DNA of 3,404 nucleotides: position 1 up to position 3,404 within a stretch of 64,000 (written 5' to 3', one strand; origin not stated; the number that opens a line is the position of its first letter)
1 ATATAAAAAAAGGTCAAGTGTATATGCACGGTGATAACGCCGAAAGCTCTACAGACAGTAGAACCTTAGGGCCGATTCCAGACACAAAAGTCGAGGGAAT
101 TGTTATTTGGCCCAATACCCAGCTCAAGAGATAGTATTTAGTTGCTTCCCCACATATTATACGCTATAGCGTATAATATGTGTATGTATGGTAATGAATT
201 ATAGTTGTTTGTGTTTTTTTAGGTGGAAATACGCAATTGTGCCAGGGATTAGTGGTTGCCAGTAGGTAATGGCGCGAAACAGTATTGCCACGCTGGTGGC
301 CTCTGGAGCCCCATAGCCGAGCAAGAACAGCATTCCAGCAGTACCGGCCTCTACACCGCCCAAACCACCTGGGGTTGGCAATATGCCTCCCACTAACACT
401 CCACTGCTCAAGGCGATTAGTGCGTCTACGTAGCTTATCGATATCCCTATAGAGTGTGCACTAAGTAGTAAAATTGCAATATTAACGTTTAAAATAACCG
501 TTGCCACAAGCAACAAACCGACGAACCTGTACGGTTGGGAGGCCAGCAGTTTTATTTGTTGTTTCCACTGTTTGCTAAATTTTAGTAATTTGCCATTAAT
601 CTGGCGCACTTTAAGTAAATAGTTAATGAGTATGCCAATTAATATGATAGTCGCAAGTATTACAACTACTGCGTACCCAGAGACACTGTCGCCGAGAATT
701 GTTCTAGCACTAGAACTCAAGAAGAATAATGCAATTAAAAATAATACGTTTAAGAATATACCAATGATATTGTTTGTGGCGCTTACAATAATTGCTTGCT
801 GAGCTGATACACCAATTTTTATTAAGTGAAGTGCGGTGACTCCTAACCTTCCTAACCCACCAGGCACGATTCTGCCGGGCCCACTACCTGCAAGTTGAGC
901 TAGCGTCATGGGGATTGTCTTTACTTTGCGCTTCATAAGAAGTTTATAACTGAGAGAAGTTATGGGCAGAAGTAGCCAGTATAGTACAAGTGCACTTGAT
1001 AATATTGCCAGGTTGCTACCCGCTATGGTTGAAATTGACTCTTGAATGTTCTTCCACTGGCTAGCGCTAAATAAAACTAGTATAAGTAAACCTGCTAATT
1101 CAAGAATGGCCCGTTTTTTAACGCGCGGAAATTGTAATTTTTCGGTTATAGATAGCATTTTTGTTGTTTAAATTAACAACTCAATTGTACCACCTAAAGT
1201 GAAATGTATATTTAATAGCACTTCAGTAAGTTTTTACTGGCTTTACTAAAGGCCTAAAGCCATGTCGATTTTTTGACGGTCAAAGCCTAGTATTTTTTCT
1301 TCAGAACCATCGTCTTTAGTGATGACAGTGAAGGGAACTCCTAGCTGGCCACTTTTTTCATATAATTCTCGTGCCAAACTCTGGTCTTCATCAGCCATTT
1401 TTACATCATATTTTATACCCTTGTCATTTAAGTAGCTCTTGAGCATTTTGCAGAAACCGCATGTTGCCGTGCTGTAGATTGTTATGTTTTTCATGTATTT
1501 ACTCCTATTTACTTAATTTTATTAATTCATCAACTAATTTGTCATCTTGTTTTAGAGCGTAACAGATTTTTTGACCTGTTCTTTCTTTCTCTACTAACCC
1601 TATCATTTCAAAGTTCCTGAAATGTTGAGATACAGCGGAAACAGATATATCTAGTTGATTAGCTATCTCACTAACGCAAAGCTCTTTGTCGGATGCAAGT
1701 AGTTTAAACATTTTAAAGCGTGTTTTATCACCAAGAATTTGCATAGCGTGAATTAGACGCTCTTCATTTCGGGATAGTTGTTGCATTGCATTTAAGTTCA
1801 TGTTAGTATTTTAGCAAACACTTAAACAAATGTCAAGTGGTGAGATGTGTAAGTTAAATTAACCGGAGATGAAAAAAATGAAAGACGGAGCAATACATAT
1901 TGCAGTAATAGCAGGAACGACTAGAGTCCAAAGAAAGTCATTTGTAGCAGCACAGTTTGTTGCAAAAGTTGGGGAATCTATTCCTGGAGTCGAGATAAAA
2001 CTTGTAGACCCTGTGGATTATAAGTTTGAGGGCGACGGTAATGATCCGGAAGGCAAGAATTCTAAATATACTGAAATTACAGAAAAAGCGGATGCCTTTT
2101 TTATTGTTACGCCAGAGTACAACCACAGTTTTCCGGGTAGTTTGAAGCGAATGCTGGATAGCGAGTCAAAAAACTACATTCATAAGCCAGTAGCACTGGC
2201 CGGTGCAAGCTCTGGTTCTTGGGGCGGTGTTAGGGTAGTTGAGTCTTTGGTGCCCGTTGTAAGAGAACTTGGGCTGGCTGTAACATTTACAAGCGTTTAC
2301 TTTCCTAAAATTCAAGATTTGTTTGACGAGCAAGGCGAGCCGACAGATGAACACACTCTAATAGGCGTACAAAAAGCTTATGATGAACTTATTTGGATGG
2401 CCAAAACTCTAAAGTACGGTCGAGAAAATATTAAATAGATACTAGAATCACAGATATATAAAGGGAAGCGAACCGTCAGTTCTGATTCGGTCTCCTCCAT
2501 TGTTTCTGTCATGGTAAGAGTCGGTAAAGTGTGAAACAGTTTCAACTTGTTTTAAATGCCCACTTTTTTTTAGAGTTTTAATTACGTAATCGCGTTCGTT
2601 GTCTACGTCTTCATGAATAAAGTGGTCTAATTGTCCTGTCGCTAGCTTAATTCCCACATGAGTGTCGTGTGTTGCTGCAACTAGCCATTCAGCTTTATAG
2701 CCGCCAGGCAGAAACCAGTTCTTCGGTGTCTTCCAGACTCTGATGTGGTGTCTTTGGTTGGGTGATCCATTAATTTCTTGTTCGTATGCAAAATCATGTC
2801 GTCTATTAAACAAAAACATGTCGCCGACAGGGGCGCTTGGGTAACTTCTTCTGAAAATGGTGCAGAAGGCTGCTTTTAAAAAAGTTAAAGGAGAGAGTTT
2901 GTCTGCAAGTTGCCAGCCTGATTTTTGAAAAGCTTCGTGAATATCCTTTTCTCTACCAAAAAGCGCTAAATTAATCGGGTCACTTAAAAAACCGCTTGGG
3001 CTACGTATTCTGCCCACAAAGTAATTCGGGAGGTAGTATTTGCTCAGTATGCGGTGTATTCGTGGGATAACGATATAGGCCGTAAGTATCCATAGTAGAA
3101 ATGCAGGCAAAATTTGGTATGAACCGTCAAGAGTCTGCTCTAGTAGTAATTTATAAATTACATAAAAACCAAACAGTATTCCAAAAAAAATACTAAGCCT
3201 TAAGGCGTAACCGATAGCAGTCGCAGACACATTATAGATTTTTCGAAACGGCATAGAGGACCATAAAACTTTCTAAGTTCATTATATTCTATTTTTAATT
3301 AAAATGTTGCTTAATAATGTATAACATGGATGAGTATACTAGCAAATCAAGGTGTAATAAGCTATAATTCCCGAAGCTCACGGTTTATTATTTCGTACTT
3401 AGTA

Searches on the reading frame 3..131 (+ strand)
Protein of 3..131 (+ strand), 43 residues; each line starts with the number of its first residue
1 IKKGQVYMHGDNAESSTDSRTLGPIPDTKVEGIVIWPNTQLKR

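Call 73: search_protein_families(library=pfam, proteins=[window:3-131:+], max_evalue=0.001)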
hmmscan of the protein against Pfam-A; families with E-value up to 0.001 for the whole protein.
window:3-131:+ (43 aa): 1 family
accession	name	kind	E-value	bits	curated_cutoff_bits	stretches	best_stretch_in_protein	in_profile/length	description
PF10502.14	Peptidase_S26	-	6.7e-08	33.1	22.9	1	1-35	130-164/168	Signal peptidase, peptidase S26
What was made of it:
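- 3..134 (+): 3' end of a signal peptidase S26 gene (stop at 132..134). It is convergent with the next gene across copy 1. call 73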

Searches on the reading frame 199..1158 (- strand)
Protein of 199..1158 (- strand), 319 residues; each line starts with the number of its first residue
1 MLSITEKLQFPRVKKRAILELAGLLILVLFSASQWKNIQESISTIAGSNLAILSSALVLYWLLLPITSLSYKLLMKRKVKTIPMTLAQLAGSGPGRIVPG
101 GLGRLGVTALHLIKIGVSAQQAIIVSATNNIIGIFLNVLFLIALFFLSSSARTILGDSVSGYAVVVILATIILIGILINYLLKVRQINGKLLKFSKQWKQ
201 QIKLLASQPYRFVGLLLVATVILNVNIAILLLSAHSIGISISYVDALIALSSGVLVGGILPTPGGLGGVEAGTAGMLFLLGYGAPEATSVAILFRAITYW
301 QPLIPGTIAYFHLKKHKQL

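Call 22: find_encoding_contigs(protein=window:199-1158:-, flank=10000, max_places=6)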
Protein window:199-1158:- (319 aa): no gene with exactly this product is on record in the collection.

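Call 73: search_protein_families(library=pfam, proteins=[window:199-1158:-], max_evalue=0.001)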
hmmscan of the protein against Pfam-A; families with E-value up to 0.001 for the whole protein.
window:199-1158:- (319 aa): 1 family
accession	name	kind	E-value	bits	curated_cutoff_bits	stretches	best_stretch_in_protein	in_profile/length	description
PF03706.18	LPG_synthase_TM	-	2e-25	90.3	33.4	1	22-306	8-302/302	Lysylphosphatidylglycerol synthase TM region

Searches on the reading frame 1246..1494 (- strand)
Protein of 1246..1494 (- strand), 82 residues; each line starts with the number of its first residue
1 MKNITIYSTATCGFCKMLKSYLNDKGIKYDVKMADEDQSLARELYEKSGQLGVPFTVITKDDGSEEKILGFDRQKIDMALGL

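Call 73: search_protein_families(library=pfam, proteins=[window:1246-1494:-], max_evalue=0.001)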
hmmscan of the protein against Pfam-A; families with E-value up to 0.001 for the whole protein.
window:1246-1494:- (82 aa): 1 family
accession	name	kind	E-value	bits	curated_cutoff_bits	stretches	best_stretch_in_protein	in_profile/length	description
PF00462.30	Glutaredoxin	-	2e-13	50.8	22.9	1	4-58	1-55/60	Glutaredoxin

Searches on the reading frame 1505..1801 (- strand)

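Call 73: search_protein_families(library=pfam, proteins=[window:1505-1801:-], max_evalue=0.001)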
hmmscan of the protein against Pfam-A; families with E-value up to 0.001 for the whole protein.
window:1505-1801:- (98 aa): 10 families
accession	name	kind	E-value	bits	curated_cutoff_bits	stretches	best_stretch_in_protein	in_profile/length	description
PF01022.26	HTH_5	-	5e-13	49.2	22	1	25-72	1-47/47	Bacterial regulatory protein, arsR family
PF12840.13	HTH_20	-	2.2e-10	40.8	27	1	23-72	1-50/51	Helix-turn-helix domain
PF13412.12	HTH_24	-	2.5e-07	30.6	21.9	1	25-71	2-48/48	Winged helix-turn-helix DNA-binding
PF21476.4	PF0610-like_N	-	7.8e-06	26.5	33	1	27-60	2-34/50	PF0610-like, N-terminal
PF25212.1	HVO_A0114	-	4.8e-05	23.5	27.6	1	26-78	22-74/84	HVO_A0114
PF13601.12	HTH_34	-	8.7e-05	23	27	1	28-73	2-47/80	Winged helix DNA-binding domain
PF01978.25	TrmB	-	0.0002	21.6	25.6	1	30-82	12-63/68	Sugar-specific transcriptional regulator TrmB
PF08279.18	HTH_11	-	0.00029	21.1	25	1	28-73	2-49/55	HTH domain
PF01047.28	MarR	-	0.00051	20.3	24.6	1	29-74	6-51/59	MarR family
PF09339.16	HTH_IclR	-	0.00054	20.1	22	1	33-73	10-51/52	IclR helix-turn-helix domain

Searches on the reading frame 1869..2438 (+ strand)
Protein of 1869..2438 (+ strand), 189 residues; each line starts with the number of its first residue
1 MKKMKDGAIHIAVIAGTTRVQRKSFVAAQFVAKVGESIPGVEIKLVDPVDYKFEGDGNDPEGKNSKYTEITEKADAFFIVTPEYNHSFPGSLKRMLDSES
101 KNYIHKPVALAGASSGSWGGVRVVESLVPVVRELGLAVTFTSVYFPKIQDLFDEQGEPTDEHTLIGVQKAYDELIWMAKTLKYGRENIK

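Call 48: find_encoding_contigs(protein=window:1869-2438:+, flank=10000, max_places=3)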
Protein window:1869-2438:+ (189 aa): 1 contig read that carries it; 1 place shown.
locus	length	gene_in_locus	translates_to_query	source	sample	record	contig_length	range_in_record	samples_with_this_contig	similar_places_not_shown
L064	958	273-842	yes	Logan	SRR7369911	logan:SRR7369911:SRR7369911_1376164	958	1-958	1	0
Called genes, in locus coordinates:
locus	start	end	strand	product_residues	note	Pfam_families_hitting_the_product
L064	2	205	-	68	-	?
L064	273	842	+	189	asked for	PF03358:FMN_red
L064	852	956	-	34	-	?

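Call 73: search_protein_families(library=pfam, proteins=[window:1869-2438:+], max_evalue=0.001)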
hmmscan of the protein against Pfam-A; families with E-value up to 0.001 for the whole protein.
window:1869-2438:+ (189 aa): 1 family
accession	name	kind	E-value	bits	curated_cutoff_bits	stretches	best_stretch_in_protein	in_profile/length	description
PF03358.20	FMN_red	-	1.2e-24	87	24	1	10-147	2-149/152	NADPH-dependent FMN reductase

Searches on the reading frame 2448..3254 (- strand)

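Call 73: search_protein_families(library=pfam, proteins=[window:2448-3254:-], max_evalue=0.001)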
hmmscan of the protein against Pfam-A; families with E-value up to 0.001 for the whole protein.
window:2448-3254:- (268 aa): 1 family
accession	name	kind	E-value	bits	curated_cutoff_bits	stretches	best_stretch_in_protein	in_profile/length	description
PF14067.11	LssY_C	-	1.6e-57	194.6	25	1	74-262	3-187/188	LssY C-terminus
